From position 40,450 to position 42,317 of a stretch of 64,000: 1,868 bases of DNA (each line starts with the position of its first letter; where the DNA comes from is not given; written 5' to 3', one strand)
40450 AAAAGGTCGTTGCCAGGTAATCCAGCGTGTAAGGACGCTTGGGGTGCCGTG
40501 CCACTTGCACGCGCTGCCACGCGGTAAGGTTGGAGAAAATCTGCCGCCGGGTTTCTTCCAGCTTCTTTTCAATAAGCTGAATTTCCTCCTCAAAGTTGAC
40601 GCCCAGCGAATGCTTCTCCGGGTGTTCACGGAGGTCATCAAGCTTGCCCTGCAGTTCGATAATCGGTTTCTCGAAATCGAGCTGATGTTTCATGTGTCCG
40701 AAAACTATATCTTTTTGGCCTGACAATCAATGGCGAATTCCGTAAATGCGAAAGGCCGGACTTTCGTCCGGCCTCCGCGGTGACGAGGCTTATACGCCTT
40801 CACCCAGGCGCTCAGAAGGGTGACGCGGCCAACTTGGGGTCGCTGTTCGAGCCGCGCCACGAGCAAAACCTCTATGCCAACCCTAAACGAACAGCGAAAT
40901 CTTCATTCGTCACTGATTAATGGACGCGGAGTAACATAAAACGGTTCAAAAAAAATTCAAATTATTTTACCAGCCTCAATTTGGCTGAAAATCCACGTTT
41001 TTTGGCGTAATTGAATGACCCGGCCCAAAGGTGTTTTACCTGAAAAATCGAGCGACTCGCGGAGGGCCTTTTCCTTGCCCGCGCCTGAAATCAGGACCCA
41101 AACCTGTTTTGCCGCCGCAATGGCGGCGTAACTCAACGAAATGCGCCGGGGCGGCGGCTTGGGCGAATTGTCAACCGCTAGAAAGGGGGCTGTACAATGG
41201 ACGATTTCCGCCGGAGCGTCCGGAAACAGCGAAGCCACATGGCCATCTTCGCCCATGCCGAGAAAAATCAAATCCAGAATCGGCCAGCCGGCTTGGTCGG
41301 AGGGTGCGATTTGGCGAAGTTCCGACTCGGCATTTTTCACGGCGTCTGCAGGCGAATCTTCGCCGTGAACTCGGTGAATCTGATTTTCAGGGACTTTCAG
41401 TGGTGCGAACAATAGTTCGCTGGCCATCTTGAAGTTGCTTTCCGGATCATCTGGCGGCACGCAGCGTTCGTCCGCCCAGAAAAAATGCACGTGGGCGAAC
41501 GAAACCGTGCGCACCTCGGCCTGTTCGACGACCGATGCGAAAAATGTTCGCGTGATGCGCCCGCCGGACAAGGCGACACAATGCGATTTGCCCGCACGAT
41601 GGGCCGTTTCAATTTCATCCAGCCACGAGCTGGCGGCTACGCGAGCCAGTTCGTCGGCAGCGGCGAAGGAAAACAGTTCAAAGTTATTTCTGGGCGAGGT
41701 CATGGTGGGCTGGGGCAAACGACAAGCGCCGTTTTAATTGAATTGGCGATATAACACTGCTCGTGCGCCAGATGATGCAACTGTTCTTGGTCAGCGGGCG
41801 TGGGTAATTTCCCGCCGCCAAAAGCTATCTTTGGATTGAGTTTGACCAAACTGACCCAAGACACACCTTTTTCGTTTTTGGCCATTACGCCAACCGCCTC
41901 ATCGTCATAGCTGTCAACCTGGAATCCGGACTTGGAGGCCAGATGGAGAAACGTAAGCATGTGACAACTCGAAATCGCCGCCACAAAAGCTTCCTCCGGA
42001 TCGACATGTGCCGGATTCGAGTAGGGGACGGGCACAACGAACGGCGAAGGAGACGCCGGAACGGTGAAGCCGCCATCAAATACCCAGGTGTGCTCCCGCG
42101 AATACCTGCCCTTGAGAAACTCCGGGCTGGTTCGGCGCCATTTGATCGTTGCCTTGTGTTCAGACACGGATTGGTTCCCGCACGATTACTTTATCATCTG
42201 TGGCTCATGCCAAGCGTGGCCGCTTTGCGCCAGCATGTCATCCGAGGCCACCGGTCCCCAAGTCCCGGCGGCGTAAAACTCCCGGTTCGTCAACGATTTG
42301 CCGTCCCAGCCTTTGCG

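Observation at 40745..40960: Promoter-to-terminator structured RNA (~185 nt) between pgl and accA: possible novel riboswitch-like leader or sRNA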

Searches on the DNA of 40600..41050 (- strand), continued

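Call 43: search_with_rna_model(model_id=R2, sources=[L081, L082, L083, L084, L085, L086, L087, L088, L089, L090, L091, L093, L094, L095, L096, L097, L098, L099, L100, L101, L102, L103, L104, L105, L107, L109, L110, L111, L112, L114, L115, L117, L118, L120, L121, L122, L123, L124, L125, L126, L127, L129, L130, L131, L132, L133, L134, L135, L136, L137, L138, L139, L140, L141, L142, L144, L145, L146, L148, L149, L150, L151, L152, L153, L154, L155, L156, L157, L159, L160, window, L001, L002, L004], max_evalue=1e-15, make_alignment=true)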
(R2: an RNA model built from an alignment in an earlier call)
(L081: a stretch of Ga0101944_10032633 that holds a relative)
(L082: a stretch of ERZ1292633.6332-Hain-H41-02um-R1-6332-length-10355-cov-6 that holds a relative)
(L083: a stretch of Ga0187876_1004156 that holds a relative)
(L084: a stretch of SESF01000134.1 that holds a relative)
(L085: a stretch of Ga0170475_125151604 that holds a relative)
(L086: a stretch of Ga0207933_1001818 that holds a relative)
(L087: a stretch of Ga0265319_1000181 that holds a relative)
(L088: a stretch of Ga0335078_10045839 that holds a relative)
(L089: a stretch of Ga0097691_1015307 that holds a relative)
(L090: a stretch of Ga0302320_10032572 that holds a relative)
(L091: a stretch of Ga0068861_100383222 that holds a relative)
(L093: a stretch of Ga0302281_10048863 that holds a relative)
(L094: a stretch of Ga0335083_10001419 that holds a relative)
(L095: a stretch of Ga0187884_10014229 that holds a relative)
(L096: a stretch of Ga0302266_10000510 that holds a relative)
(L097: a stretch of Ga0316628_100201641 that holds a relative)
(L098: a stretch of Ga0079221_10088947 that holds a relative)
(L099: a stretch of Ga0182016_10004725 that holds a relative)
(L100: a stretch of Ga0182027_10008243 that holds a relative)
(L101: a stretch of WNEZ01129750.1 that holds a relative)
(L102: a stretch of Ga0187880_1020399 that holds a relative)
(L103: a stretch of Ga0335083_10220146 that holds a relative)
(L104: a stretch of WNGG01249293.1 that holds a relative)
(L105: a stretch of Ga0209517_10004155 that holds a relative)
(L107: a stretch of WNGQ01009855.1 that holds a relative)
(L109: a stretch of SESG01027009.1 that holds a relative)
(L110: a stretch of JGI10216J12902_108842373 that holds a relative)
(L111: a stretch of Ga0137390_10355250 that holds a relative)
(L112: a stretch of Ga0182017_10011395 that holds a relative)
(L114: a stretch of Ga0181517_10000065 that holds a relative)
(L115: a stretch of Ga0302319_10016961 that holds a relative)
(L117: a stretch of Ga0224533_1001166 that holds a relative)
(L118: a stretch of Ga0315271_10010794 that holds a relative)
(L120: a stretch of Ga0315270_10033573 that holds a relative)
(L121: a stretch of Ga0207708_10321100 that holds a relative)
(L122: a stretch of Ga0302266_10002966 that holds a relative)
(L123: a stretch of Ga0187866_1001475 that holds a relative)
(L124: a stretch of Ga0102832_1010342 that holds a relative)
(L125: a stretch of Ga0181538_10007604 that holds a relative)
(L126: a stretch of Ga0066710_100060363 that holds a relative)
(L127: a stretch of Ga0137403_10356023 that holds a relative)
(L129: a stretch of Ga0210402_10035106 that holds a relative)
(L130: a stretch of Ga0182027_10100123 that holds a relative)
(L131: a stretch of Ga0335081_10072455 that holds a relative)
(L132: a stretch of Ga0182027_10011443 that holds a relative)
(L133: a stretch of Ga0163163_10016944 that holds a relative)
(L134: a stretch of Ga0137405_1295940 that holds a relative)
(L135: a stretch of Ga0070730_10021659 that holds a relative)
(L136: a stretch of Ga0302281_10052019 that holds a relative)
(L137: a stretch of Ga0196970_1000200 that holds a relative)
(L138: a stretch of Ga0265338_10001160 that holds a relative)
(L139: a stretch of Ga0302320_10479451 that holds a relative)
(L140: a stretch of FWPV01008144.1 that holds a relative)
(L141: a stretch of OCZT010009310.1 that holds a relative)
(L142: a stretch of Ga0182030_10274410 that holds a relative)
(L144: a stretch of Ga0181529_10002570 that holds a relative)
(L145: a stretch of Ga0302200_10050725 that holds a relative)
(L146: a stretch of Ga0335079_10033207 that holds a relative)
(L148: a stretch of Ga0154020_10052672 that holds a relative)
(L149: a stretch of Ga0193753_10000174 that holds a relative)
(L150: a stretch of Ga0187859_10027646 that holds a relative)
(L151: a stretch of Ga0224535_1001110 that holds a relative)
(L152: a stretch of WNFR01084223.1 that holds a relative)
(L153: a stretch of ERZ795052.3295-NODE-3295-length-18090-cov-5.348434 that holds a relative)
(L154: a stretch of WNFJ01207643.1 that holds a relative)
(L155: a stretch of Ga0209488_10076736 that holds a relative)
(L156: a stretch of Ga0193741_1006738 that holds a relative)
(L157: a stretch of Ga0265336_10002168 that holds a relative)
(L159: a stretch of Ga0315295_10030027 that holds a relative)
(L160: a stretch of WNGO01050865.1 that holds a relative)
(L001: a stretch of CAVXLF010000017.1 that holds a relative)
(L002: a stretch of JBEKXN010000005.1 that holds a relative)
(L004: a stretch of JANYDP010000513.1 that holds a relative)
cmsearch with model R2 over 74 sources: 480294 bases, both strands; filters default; matches with E-value up to 1e-15: 74.
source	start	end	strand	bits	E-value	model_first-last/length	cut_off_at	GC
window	40739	40900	-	191.5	2.4e-44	1-162/162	no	0.6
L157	5623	5784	-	190.9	3.5e-44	1-162/162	no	0.59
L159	2622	2783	+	189.7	6.7e-44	1-162/162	no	0.59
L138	2575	2736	+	189.7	6.9e-44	1-162/162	no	0.6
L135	1165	1327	+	188.8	1.1e-43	1-162/162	no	0.59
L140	5073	5235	-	188.3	1.5e-43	1-162/162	no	0.5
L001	2060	2221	+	188.2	1.6e-43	1-162/162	no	0.6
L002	2790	2951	+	188.2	1.6e-43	1-162/162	no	0.59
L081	1281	1443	-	188.1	1.7e-43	1-162/162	no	0.5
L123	2186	2348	-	187.9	1.8e-43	1-162/162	no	0.6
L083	5034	5196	-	187.9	1.9e-43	1-162/162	no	0.6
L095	1750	1911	+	187.2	2.7e-43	1-162/162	no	0.59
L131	2602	2764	+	187.2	2.8e-43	1-162/162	no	0.6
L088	17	179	+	185.4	7.7e-43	1-162/162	no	0.59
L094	1968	2130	+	185.4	7.7e-43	1-162/162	no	0.59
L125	4709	4872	-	185.1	9e-43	1-162/162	no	0.5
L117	4059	4220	+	185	9.6e-43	1-162/162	no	0.57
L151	7090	7251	-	185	9.6e-43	1-162/162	no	0.57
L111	7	170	+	184.8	1.1e-42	1-162/162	no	0.5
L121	980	1142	-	184.7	1.1e-42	1-162/162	no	0.51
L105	133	296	-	184.7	1.2e-42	1-162/162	no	0.5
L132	10713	10875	+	184.5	1.3e-42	1-162/162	no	0.55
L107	2674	2837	-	184.2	1.5e-42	1-162/162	no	0.51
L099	2676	2838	+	184.1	1.6e-42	1-162/162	no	0.59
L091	871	1034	+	183.8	1.9e-42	1-162/162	no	0.57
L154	99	262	+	183.4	2.4e-42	1-162/162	no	0.51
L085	2313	2476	-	183.1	2.8e-42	1-162/162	no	0.49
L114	650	813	-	183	3e-42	1-162/162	no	0.49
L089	2880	3043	-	182.8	3.3e-42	1-162/162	no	0.58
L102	1367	1530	+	182.8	3.3e-42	1-162/162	no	0.51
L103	850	1012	-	182.5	3.8e-42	1-162/162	no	0.58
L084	6829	6992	-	182.4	4.2e-42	1-162/162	no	0.51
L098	278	441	-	182.2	4.6e-42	1-162/162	no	0.5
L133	305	468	-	182.1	4.8e-42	1-162/162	no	0.5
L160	1384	1547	+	182.1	4.9e-42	1-162/162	no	0.59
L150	1330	1492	-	182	5.1e-42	1-162/162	no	0.59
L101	1987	2150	+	181.7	6.2e-42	1-162/162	no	0.51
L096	1683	1843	+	181.6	6.5e-42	1-162/162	no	0.59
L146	1882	2045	+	181.6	6.6e-42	1-162/162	no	0.51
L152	973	1136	+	181.3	7.5e-42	1-162/162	no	0.53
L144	1944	2105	+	181.1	8.3e-42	1-162/162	no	0.59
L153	41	203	-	180.8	1e-41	1-162/162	no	0.52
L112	1728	1890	-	180.5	1.2e-41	1-162/162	no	0.6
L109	8834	8997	+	180.4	1.3e-41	1-162/162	no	0.52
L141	1496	1657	+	180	1.5e-41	1-162/162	no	0.57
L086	4974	5135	-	179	2.8e-41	1-162/162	no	0.58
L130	1035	1197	-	177.2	7.4e-41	1-162/162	no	0.6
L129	415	578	+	177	8.3e-41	1-162/162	no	0.57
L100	909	1072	-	177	8.7e-41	1-162/162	no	0.59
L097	1192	1357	-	176.6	1e-40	1-162/162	no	0.52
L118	1847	2010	-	175.3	2.2e-40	1-162/162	no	0.51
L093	1800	1961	+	174.9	2.8e-40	1-162/162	no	0.59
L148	3698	3859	+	174.1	4.2e-40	1-162/162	no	0.57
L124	683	846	+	174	4.4e-40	1-162/162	no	0.55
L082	4130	4294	-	173.8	5.1e-40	1-162/162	no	0.58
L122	256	417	-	172.4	1.1e-39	1-162/162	no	0.56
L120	67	231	-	170.9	2.6e-39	1-162/162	no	0.52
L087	2666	2831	+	170.9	2.6e-39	1-162/162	no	0.6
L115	263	423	-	169.6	5.4e-39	1-162/162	no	0.55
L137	3637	3800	-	167.3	1.9e-38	1-162/162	no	0.51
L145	878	1038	-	166.7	2.8e-38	1-162/162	no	0.58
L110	884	1044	-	166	4e-38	1-162/162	no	0.5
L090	8880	9040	+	165.9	4.2e-38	1-162/162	no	0.6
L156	932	1090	-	162.4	3e-37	1-162/162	no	0.52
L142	62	224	-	161.7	4.5e-37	1-162/162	no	0.54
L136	1655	1813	-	160.8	7.5e-37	1-162/162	no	0.53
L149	2376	2535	+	158.2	3.2e-36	1-162/162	no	0.54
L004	1824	1987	+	156.4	8.6e-36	1-162/162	no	0.55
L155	1406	1564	-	153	5.9e-35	1-162/162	no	0.47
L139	76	235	-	148.4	7.6e-34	1-162/162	no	0.54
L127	1188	1347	-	146.9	1.8e-33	1-162/162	no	0.56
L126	1692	1851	+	145.7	3.5e-33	1-162/162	no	0.52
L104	643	789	+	126.6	1.6e-28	1-162/162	no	0.51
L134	1351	1508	+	123.3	1e-27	1-162/162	no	0.46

Alignment A5: 74 matches aligned to the model, 182 columns, each read 5' to 3' on its own strand. Consensus structure (alignment columns), stored with it:
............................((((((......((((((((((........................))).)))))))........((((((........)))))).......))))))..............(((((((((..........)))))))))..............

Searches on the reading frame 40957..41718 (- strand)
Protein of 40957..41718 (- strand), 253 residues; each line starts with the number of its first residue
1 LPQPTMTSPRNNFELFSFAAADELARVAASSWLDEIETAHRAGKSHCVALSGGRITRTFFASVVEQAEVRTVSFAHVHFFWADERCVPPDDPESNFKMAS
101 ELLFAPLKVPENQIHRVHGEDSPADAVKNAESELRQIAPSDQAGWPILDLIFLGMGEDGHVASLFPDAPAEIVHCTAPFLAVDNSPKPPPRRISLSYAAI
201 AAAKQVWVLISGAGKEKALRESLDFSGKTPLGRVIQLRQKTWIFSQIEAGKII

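Call 57: search_protein_families(library=pfam, proteins=[window:40957-41718:-])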
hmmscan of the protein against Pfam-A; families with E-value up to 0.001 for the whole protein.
window:40957-41718:- (253 aa): 1 family
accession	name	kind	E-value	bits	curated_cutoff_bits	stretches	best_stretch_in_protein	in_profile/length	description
PF01182.26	Glucosamine_iso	-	1.8e-61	208.3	27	1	21-235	3-217/225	Glucosamine-6-phosphate isomerases/6-phosphogluconolactonase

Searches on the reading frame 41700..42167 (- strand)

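Call 57: search_protein_families(library=pfam, proteins=[window:41700-42167:-])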
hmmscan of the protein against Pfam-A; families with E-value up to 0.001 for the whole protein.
window:41700-42167:- (155 aa): 1 family
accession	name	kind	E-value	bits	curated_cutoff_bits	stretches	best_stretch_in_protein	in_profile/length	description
PF02566.24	OsmC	-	5.9e-12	46.3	27.5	1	54-149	5-96/100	OsmC-like protein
